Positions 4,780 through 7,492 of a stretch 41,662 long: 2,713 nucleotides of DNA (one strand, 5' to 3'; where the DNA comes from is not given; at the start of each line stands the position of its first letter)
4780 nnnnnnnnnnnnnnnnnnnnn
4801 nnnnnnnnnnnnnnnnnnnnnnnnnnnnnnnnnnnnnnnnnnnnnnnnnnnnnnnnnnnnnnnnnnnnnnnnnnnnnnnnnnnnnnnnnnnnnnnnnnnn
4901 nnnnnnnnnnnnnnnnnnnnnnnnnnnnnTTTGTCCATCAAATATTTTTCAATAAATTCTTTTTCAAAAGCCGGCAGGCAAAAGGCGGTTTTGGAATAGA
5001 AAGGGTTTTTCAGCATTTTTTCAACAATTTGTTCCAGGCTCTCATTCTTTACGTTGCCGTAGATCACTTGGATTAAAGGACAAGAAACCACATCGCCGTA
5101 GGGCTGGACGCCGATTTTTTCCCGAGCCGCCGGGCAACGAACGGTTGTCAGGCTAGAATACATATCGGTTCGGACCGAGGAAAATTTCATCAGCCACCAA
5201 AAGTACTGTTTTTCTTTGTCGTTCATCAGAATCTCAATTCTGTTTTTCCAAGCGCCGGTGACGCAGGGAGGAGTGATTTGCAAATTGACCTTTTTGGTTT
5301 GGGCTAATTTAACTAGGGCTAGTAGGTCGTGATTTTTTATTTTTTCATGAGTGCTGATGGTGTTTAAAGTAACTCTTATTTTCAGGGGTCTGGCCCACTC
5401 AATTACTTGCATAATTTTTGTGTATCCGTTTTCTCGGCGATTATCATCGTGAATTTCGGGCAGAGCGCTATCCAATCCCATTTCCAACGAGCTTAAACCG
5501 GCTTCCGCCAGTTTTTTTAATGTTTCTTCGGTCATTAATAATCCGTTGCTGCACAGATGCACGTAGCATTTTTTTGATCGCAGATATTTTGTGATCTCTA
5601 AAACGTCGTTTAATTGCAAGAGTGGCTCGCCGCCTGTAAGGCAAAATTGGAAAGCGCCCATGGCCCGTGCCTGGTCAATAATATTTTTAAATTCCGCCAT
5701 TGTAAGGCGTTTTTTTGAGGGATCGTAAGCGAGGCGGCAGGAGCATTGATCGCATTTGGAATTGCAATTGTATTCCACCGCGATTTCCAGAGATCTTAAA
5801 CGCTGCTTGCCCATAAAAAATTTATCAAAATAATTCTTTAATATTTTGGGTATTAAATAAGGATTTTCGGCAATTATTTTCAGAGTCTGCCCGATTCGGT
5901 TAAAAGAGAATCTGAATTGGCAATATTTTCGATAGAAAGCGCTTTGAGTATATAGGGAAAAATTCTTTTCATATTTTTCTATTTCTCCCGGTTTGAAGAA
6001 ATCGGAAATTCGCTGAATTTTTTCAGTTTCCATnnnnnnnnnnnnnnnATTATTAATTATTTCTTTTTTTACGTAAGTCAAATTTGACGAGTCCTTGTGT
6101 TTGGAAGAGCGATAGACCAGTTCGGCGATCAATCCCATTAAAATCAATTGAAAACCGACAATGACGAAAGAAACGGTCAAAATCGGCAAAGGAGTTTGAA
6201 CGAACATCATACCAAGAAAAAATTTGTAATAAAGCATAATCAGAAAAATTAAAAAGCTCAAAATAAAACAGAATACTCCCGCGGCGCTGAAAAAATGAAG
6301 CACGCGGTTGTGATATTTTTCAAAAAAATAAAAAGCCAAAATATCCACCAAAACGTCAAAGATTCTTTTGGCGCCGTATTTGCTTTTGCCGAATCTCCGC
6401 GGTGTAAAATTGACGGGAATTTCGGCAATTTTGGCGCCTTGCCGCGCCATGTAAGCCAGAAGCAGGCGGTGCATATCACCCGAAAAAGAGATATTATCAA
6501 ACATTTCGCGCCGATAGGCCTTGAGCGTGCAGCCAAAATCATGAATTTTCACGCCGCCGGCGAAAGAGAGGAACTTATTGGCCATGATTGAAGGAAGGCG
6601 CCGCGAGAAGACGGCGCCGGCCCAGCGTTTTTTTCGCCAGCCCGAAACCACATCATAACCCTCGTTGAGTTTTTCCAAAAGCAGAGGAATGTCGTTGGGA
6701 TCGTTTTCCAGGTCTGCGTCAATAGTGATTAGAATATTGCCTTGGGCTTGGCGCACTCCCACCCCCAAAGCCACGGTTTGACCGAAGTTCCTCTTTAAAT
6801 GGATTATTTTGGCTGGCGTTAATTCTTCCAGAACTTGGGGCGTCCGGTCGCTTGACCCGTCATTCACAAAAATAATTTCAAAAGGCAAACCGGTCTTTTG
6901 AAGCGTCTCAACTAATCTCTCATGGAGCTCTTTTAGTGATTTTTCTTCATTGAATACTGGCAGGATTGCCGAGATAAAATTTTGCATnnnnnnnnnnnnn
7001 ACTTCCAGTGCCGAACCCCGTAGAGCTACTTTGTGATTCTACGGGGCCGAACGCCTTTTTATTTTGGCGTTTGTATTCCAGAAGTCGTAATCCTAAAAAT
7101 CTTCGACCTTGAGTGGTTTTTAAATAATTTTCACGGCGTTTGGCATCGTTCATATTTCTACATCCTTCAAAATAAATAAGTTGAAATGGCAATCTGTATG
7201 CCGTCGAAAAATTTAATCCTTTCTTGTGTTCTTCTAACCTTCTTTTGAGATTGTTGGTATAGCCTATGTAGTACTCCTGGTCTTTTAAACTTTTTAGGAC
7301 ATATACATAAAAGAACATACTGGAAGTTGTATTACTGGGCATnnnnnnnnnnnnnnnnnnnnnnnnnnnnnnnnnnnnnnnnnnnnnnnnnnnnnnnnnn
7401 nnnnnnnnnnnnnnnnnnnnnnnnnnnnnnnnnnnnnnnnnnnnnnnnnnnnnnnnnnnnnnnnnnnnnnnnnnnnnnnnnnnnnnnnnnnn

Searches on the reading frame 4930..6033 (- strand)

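Call 7: search_protein_families(library=pfam, proteins=[window:4930-6033:-], max_evalue=0.01)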
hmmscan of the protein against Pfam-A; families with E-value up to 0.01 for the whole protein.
window:4930-6033:- (368 aa): 3 families
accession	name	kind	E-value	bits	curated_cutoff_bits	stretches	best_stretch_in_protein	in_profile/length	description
PF04055.27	Radical_SAM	-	5.6e-24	85.6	29.5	1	89-243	6-165/166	Radical SAM superfamily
PF13353.11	Fer4_12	-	1.7e-07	32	22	1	89-184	14-110/137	4Fe-4S single cluster domain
PF13186.11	SPASM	-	3.5e-05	24.4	21.5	1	300-339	1-45/67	Iron-sulfur cluster-binding domain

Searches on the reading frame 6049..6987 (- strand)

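Call 7: search_protein_families(library=pfam, proteins=[window:6049-6987:-], max_evalue=0.01)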
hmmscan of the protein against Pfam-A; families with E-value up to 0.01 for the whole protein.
window:6049-6987:- (313 aa): 2 families
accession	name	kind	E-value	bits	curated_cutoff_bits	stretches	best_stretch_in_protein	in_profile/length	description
PF00535.33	Glycos_transf_2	-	1.7e-34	119.7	23.3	1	6-166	1-167/168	Glycosyl transferase family 2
PF10111.15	Glyco_tranf_2_2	-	0.00016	21.7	27.3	1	7-92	2-91/276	Glycosyltransferase like family 2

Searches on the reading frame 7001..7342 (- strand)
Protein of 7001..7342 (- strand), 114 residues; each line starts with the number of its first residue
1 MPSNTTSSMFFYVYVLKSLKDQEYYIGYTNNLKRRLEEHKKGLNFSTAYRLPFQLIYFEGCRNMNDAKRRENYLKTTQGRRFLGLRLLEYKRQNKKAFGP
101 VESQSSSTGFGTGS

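Call 67: search_protein_families(library=pfam, proteins=[window:7001-7342:-], max_evalue=0.001)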
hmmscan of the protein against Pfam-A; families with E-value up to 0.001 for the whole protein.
window:7001-7342:- (114 aa): 3 families
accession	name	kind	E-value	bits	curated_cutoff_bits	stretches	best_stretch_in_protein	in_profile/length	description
PF01541.30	GIY-YIG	-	2.1e-16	60.4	22.6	1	11-80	2-74/78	GIY-YIG catalytic domain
PF10544.15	T5orf172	-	2.3e-07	31.7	20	1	12-76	2-65/101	T5orf172 domain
PF13455.12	MUG113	-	0.00083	20.3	22.3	0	26-76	3-45/73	Meiotically up-regulated gene 113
